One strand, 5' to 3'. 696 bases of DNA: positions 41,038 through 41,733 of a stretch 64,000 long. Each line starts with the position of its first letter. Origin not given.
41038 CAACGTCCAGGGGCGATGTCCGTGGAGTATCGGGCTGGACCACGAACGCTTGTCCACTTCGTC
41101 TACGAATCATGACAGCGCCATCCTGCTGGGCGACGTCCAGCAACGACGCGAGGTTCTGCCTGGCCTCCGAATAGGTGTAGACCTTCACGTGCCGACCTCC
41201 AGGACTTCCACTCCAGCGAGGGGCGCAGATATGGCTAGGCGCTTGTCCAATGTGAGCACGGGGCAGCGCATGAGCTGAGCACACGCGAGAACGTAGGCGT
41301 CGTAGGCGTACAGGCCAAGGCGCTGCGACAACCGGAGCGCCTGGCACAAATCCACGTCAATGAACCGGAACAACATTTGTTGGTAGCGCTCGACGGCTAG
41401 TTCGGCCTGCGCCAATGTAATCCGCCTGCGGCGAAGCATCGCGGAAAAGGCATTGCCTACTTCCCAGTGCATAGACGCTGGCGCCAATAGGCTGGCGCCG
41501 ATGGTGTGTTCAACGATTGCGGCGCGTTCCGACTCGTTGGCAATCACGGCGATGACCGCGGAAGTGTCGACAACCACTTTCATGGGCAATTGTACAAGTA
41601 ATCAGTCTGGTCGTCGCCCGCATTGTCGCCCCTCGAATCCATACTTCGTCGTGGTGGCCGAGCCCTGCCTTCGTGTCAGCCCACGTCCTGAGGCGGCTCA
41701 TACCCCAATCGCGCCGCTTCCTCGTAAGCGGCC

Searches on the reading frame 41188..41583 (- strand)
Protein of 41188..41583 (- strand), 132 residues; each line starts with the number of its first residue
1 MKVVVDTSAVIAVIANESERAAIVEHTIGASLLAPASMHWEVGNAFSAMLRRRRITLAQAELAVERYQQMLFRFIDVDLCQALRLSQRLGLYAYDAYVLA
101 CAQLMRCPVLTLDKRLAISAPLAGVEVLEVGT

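Call 5: search_protein_families(library=pfam, proteins=[window:41188-41583:-], max_evalue=1)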
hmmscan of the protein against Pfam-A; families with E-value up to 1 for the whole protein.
window:41188-41583:- (132 aa): 3 families
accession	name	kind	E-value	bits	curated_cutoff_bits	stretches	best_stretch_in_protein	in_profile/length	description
PF01850.27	PIN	-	6.1e-11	43.4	23.6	1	3-117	1-115/120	PIN domain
PF10130.15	PIN_2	-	3.1e-05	24.7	22.4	1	4-117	1-116/133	PIN domain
PF13470.12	PIN_3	-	0.18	13.1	27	1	2-71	1-50/115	PIN domain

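Call 6: search_protein_families(library=ncbifam, proteins=[window:41188-41583:-], max_evalue=1)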
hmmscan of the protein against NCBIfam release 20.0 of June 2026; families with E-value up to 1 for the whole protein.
window:41188-41583:- (132 aa): 0 families

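Call 9: find_homologous_proteins(query=window:41188-41583:-)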
Query window:41188-41583:- (132 aa): 930 proteins with E <= 0.001 among 978 candidates; the best 120 are listed.
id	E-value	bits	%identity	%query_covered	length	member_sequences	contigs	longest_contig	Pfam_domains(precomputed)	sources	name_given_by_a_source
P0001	4.3e-68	245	90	100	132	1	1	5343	PF01850.28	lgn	-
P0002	1.4e-64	233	86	100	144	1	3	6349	PF01850.28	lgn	-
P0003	2.4e-63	229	83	100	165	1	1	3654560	PF01850.28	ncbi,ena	-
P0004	2.8e-63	229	85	100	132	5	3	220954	PF01850.28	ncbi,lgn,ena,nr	ncbi:MAG: type II toxin-antitoxin system VapC family toxin [Chloroflexi bacterium]|nr:type II toxin-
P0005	9.4e-63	227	82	100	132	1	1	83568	PF01850.28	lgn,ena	-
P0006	3.5e-62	226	84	100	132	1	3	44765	PF01850.28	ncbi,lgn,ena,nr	ncbi:MAG: type II toxin-antitoxin system VapC family toxin [Chloroflexi bacterium]|nr:type II toxin-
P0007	2.4e-55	204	75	98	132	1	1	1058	PF01850.28,PF10130.16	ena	-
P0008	1.9e-54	201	74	98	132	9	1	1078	PF01850.28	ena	-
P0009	8.3e-53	195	69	100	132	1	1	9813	PF01850.28,PF10130.16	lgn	-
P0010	2.7e-52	194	69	100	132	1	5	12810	PF01850.28,PF10130.16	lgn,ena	-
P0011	3.0e-52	194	67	100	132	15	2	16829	PF01850.28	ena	-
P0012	3.1e-52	194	69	100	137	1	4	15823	PF01850.28,PF10130.16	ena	-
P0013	3.9e-52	193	69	99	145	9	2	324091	PF01850.28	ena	-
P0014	4.9e-52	193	70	99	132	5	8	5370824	PF01850.28,PF10130.16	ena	-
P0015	5.1e-52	193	68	100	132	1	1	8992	PF01850.28,PF10130.16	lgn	-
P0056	3.9e-50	187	68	98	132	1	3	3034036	PF01850.28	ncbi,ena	-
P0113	4.2e-47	177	66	98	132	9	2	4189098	PF01850.28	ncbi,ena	-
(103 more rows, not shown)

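Call 11: find_encoding_contigs(protein=P0004, flank=3000, max_places=3)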
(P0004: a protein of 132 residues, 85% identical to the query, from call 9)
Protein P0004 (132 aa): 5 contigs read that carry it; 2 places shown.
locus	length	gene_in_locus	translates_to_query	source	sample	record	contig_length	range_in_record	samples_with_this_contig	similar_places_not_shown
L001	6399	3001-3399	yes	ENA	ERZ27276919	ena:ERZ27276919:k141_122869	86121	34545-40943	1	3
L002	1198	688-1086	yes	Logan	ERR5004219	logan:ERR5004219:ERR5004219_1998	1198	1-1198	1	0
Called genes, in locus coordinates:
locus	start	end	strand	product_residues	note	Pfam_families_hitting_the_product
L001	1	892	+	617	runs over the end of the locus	PF00111:Fer2, PF17650:RACo_linker, PF17651:Raco_middle, PF14574:RACo_C_ter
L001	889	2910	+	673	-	-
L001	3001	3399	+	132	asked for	PF01850:PIN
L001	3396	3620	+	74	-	PF02604:PhdYeFM_antitox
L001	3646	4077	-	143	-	PF02391:MoaE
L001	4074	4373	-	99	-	PF02597:ThiS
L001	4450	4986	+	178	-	PF00994:MoCF_biosynth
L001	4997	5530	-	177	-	PF01327:Pep_deformylase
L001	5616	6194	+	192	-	PF13302:Acetyltransf_3, PF00583:Acetyltransf_1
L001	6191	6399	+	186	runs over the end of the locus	PF13302:Acetyltransf_3, PF00583:Acetyltransf_1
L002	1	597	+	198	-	?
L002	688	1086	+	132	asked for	PF01850:PIN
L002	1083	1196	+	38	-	?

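Call 12: find_encoding_contigs(protein=P0056, flank=3000, max_places=3)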
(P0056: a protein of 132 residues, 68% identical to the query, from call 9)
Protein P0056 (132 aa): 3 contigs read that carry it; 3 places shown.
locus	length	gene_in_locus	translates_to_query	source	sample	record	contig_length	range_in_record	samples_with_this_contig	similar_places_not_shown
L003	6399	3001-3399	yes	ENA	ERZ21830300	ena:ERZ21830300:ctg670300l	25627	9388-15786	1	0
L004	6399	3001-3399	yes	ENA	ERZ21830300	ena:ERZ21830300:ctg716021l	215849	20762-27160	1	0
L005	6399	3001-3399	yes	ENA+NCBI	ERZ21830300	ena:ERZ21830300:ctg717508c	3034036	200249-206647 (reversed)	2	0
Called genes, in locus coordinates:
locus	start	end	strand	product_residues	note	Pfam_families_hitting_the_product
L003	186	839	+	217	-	-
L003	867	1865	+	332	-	PF00005:ABC_tran, PF02463:SMC_N (weak), PF13304:AAA_21 (weak), PF08352:oligo_HPY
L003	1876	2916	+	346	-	PF00005:ABC_tran, PF08352:oligo_HPY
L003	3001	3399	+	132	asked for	PF01850:PIN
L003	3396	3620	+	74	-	PF02604:PhdYeFM_antitox (weak)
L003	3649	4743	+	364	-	PF02746:MR_MLE_N, PF13378:MR_MLE_C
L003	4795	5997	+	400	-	PF00155:Aminotran_1_2, PF12897:Asp_aminotransf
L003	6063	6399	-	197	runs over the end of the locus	PF02190:LON_substr_bdg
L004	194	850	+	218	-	-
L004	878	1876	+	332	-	PF00005:ABC_tran, PF02463:SMC_N (weak), PF13304:AAA_21 (weak), PF08352:oligo_HPY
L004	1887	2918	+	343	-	PF00005:ABC_tran, PF08352:oligo_HPY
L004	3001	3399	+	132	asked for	PF01850:PIN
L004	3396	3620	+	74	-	PF02604:PhdYeFM_antitox (weak)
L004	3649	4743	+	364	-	PF02746:MR_MLE_N, PF13378:MR_MLE_C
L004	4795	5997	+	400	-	PF00155:Aminotran_1_2, PF12897:Asp_aminotransf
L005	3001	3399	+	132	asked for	PF01850:PIN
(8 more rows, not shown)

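Call 13: find_encoding_contigs(protein=P0113, flank=3000, max_places=3)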
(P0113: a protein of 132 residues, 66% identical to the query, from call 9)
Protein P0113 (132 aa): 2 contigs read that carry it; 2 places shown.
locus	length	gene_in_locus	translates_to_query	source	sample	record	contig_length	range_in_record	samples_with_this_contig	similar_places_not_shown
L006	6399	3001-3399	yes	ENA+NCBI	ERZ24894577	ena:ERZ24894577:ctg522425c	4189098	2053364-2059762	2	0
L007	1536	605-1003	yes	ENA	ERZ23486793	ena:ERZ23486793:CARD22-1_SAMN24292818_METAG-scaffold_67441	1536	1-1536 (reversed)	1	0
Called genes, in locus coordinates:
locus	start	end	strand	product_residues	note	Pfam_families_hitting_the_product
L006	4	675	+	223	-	-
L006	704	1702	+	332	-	PF00005:ABC_tran, PF02463:SMC_N (weak), PF13304:AAA_21 (weak), PF08352:oligo_HPY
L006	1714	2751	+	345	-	PF00005:ABC_tran, PF08352:oligo_HPY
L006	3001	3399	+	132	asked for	PF01850:PIN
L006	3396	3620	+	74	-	-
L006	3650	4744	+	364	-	PF02746:MR_MLE_N, PF13378:MR_MLE_C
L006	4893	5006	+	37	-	-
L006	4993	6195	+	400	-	PF00155:Aminotran_1_2, PF12897:Asp_aminotransf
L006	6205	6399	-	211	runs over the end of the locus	PF02190:LON_substr_bdg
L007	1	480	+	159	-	?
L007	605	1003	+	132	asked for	PF01850:PIN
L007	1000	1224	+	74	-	PF02604:PhdYeFM_antitox (faint)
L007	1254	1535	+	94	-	?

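Call 15: search_solved_structures(query=window:41188-41583:-, max_evalue=1, show_alignments=2)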
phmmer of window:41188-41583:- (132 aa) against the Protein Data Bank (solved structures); distinct sequences matched with E-value up to 1: 5.
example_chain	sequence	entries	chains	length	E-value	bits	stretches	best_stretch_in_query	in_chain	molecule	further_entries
2fe1_A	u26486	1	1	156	0.007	19.9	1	1-121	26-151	conserved hypothetical protein PAE0151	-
1v8p_A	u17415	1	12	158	0.21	15.1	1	4-119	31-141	hypothetical protein PAE2754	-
7odx_A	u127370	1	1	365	0.22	15.1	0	29-83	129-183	Succinoaminodeoxyadenylate synthetase (PurZ)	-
1v8o_A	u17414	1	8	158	0.23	15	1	4-119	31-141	hypothetical protein PAE2754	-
9ika_A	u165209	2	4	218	0.87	13.2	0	57-111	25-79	Mercuric resistance operon regulatory protein precorrin isomerase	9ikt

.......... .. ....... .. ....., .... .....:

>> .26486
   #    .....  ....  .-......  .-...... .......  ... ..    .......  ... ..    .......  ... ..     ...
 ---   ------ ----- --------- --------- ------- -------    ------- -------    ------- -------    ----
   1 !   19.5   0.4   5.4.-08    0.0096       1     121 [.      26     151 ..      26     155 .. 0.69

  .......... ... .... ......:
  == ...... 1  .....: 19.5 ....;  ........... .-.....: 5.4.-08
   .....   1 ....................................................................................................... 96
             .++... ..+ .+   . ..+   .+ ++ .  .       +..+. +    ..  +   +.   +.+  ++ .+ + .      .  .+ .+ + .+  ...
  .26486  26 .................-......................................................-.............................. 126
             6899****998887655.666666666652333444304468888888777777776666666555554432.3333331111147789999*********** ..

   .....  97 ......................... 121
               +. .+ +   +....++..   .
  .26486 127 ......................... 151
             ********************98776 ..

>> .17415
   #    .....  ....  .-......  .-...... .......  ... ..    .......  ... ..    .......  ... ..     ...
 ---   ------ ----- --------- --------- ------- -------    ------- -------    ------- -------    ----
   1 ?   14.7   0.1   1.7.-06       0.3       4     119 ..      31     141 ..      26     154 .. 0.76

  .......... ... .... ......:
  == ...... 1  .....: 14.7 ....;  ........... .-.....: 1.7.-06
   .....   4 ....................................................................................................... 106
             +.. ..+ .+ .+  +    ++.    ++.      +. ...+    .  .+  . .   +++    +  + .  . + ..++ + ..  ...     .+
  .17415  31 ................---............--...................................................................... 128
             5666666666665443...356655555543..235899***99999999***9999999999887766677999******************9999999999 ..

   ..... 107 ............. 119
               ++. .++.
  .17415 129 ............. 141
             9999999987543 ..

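Call 23: find_related_loci(query=A1, collection=genome_contigs, flank=3000)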
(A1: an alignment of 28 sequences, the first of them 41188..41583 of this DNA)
Query A1 (132 aa) in genome_contigs; peptide patterns used: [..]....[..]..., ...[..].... (x = any residue, [..] = any of these).
512 stretches matched a pattern; 420 encode a relative of the query (tblastn E <= 1e-3); the best 80 are kept; 80 distinct loci.
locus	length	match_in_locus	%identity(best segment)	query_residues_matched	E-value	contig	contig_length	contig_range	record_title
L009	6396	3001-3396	85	1-132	1e-71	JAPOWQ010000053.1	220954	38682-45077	MAG: Chloroflexota bacterium isolate COS2_bin_4 NODE_27_length_220954_cov_23.7566, whole genome shotgun sequence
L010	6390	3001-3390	72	1-130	5e-60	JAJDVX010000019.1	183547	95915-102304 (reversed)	MAG: Chloroflexota bacterium isolate jk18x22bins.70 k141_214826, whole genome shotgun sequence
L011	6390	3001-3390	68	1-130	6e-59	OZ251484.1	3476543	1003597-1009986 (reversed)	MAG: Dehalococcoidia bacterium isolate ef173376-b59c-4e26-81a4-37713676cc5d genome assembly, chromosome: 1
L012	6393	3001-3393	70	1-131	2e-58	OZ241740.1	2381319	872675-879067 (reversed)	MAG: Dehalococcoidia bacterium isolate 2a701ac0-cd12-4bd3-a765-5d076d8969a5 genome assembly, chromosome: 1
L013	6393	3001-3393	66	1-131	9e-58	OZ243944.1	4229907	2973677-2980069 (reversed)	MAG: Chloroflexota bacterium isolate c2a6a117-7fdc-414d-9db2-dee508dba2e6 genome assembly, chromosome: 1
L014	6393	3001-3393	71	1-131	8e-58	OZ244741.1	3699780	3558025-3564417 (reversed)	MAG: Dehalococcoidia bacterium isolate 3ca8c83b-605f-4fcd-bc6c-fe95b3c2bdbe genome assembly, chromosome: 1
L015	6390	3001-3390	69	1-130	1e-57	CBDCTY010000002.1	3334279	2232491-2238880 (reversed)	MAG: Dehalococcoidia bacterium isolate 8d763e54-a689-437c-9121-06e6f54ce659 genome assembly, contig: contig_2, whole gen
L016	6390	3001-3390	68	1-130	9e-58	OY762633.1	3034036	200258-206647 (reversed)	MAG: Dehalococcoidia bacterium isolate 17254eae-7cb3-4ac9-839e-465292e2b3d4 genome assembly, chromosome: 1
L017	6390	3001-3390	67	1-130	8e-58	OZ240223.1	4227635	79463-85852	MAG: Dehalococcoidia bacterium isolate f6a585c4-e35e-4cc9-a722-66a179f45198 genome assembly, chromosome: 1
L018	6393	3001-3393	70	1-131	2e-57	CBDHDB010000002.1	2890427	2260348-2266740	MAG: Dehalococcoidia bacterium isolate 822cf7f2-f088-4de1-b96c-ebc5a35fe4d4 genome assembly, contig: contig_2, whole gen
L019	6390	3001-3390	68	1-130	2e-57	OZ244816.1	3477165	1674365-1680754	MAG: Dehalococcoidia bacterium isolate f2a2dee8-fbed-446a-8eee-262c204d2a39 genome assembly, chromosome: 1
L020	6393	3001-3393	69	1-131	3e-57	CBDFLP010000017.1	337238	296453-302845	MAG: Dehalococcoidia bacterium isolate ee859bf0-1df2-4ba2-b2a7-e86b8a15c556 genome assembly, contig: contig_17, whole ge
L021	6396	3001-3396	68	1-132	1e-56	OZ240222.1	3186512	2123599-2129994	MAG: Dehalococcoidia bacterium isolate bda7ac21-848d-445c-aae4-c7980c7e0923 genome assembly, chromosome: 1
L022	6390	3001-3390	67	1-130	8e-56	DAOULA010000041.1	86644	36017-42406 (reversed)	MAG TPA_asm: Dehalococcoidia bacterium isolate S8_375 90758, whole genome shotgun sequence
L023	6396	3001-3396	67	1-132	9e-56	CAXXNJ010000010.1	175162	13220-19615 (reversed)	MAG: Dehalococcoidia bacterium isolate 9ad22531-bf69-4ddd-ada6-f90d651dccb2 genome assembly, contig: contig_10, whole ge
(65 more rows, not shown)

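Call 36: search_solved_structures(query=A1, max_evalue=0.01)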
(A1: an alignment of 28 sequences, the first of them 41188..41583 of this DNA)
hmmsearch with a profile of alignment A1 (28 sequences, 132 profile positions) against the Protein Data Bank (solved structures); distinct sequences matched with E-value up to 0.01: 1.
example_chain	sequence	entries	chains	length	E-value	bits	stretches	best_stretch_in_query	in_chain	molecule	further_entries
2fe1_A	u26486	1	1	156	6.4e-05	26.3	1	1-121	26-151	conserved hypothetical protein PAE0151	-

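Call 42: search_dna_similar(query=window:41188-41583:-, collection=plasmids, mode=protein, max_evalue=1e-8, max_rows=25)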
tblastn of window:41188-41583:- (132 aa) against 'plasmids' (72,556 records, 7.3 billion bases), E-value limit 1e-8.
No match.

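Call 43: search_dna_similar(query=window:41188-41583:-, collection=plasmids, mode=protein, max_evalue=0.001, max_rows=25)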
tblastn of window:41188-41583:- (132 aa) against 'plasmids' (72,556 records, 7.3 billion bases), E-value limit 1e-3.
Records with a match: 10; places in all: 10; records where one place covers at least 80% of the query: 8.
Best place of each record, by identity: <60% 10.
By first word of the organism name: Azospirillum 3; Rhizobium 3; Methylosinus 2; Nostoc 1; Acidibrevibacterium 1.
By predicted mobility (MOB-suite, as given by PLSDB): non-mobilizable 6; conjugative 3; mobilizable 1.
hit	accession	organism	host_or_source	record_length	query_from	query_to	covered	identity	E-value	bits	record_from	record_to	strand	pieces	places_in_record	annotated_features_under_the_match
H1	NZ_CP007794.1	Azospirillum argentinense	Triticum aestivum L.,Root,wheat ...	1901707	1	116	88%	37.5%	2e-5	49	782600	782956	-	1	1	record has no annotation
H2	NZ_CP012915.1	Azospirillum brasilense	Digitaria eriantha,microbe,root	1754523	1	116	88%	35.8%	1e-4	47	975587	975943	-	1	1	none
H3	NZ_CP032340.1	Azospirillum brasilense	soil sample,Agricultural field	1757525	1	116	88%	35.8%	1e-4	47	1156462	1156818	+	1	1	none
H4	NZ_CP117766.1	Nostoc sp. UHCC 0926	whole organism,lichen surface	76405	1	128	97%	31.9%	7e-6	51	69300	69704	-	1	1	type II toxin-antitoxin system VapC family toxin | hypothetical protein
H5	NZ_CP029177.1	Acidibrevibacterium fodinaquatile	cell culture,acidic mine water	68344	4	117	86%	35.3%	2e-7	56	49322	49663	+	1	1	type II toxin-antitoxin system VapC family toxin | Arc family DNA-binding protein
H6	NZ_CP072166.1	Rhizobium sp. B21/90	Himalayan blackberry,cell culture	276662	1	128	97%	29.5%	2e-4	47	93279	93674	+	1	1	type II toxin-antitoxin system VapC family toxin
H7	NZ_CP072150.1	Rhizobium sp. K1/93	Himalayan blackberry,cell culture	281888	1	128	97%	29.5%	2e-4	47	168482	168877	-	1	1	type II toxin-antitoxin system VapC family toxin | type II toxin-antitoxin system prevent-host-death family antitoxin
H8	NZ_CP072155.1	Rhizobium sp. K15/93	Himalayan blackberry,cell culture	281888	1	128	97%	29.5%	2e-4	47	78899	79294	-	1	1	type II toxin-antitoxin system VapC family toxin | type II toxin-antitoxin system prevent-host-death family antitoxin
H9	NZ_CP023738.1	Methylosinus trichosporium OB3b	isolate,soil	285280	34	120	66%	36.7%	8e-4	45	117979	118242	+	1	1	type II toxin-antitoxin system VapC family toxin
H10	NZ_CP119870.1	Methylosinus trichosporium OB3b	Whole Organism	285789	34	120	66%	36.7%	8e-4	45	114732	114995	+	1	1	type II toxin-antitoxin system VapC family toxin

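Call 44: search_dna_similar(query=window:41188-41583:-, collection=phages, mode=protein, max_evalue=0.001, max_rows=15)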
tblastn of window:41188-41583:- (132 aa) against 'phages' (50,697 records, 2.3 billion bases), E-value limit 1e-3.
No match.

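Call 45: get_annotated_region(hit=H7, flank=1000)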
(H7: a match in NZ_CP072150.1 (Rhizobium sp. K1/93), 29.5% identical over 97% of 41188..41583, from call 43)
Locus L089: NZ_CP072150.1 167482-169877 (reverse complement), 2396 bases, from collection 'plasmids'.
description: Rhizobium sp. K1/93 plasmid unnamed2, complete sequence
organism: Rhizobium sp. K1/93 (NCBI taxid 2819997)
taxonomy: Bacteria; Pseudomonadota; Alphaproteobacteria; Hyphomicrobiales; Rhizobiaceae; Rhizobium; Rhizobium sp. K1/93
host: -; source: Himalayan blackberry,cell culture; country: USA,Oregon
typing (MOB-suite, as given by PLSDB): conjugative; relaxase MOBQ; mating-pair formation MPF_T
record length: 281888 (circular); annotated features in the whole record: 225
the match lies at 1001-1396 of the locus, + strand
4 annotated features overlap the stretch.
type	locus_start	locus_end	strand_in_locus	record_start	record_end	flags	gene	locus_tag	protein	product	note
CDS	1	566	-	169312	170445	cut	-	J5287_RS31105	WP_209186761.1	RHE_PE00001 family protein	-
CDS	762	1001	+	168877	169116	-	-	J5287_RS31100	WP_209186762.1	type II toxin-antitoxin system prevent-host-death family antitoxin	GO:0008219 - cell death [Evidence IEA]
CDS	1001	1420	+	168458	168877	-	-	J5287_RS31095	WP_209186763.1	type II toxin-antitoxin system VapC family toxin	-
CDS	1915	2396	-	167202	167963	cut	-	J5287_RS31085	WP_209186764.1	EAL domain-containing protein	-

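Call 46: get_annotated_region(hit=H4, flank=1000)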
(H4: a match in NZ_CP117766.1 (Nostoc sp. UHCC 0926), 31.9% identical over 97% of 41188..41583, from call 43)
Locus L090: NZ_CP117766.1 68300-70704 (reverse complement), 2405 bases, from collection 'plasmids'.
description: Nostoc sp. UHCC 0926 plasmid pn4, complete sequence
organism: Nostoc sp. UHCC 0926 (NCBI taxid 3025190)
taxonomy: Bacteria; Cyanobacteriota; Cyanophyceae; Nostocales; Nostocaceae; Nostoc; Nostoc sp. UHCC 0926
host: -; source: whole organism,lichen surface; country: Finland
typing (MOB-suite, as given by PLSDB): mobilizable; relaxase MOBV
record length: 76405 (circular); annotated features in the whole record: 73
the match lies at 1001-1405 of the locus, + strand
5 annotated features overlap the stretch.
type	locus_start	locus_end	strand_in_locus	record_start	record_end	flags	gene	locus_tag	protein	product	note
CDS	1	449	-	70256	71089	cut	-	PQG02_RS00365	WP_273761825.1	hypothetical protein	-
CDS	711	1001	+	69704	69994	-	-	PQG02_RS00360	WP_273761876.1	hypothetical protein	-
CDS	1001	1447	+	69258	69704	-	-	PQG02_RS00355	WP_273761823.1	type II toxin-antitoxin system VapC family toxin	-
CDS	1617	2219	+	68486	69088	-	-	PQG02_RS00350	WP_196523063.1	ParA family protein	-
CDS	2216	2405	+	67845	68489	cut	-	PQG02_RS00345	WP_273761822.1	hypothetical protein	-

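Call 47: get_annotated_region(hit=H5, flank=1000)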
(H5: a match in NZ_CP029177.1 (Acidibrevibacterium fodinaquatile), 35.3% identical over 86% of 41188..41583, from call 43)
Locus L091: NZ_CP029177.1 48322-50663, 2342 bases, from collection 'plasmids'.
description: Acidibrevibacterium fodinaquatile strain G45-3 plasmid unnamed1, complete sequence
organism: Acidibrevibacterium fodinaquatile (NCBI taxid 1969806)
taxonomy: Bacteria; Pseudomonadota; Alphaproteobacteria; Rhodospirillales; Acetobacteraceae; Acidibrevibacterium; Acidibrevibacterium fodinaquatile
host: -; source: cell culture,acidic mine water; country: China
typing (MOB-suite, as given by PLSDB): non-mobilizable
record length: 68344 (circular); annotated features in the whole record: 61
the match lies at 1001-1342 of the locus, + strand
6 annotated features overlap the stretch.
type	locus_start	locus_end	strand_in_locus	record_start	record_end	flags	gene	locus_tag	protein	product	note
CDS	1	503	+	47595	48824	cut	-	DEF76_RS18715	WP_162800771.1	AAA family ATPase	-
CDS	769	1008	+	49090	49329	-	-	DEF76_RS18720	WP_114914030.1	Arc family DNA-binding protein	-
CDS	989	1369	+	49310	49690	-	-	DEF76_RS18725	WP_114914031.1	type II toxin-antitoxin system VapC family toxin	-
CDS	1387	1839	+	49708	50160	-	-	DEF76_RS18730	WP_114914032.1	hypothetical protein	-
CDS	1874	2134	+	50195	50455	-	-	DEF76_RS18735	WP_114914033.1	ribbon-helix-helix domain-containing protein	-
CDS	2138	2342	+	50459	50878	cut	-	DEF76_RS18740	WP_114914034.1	putative toxin-antitoxin system toxin component, PIN family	-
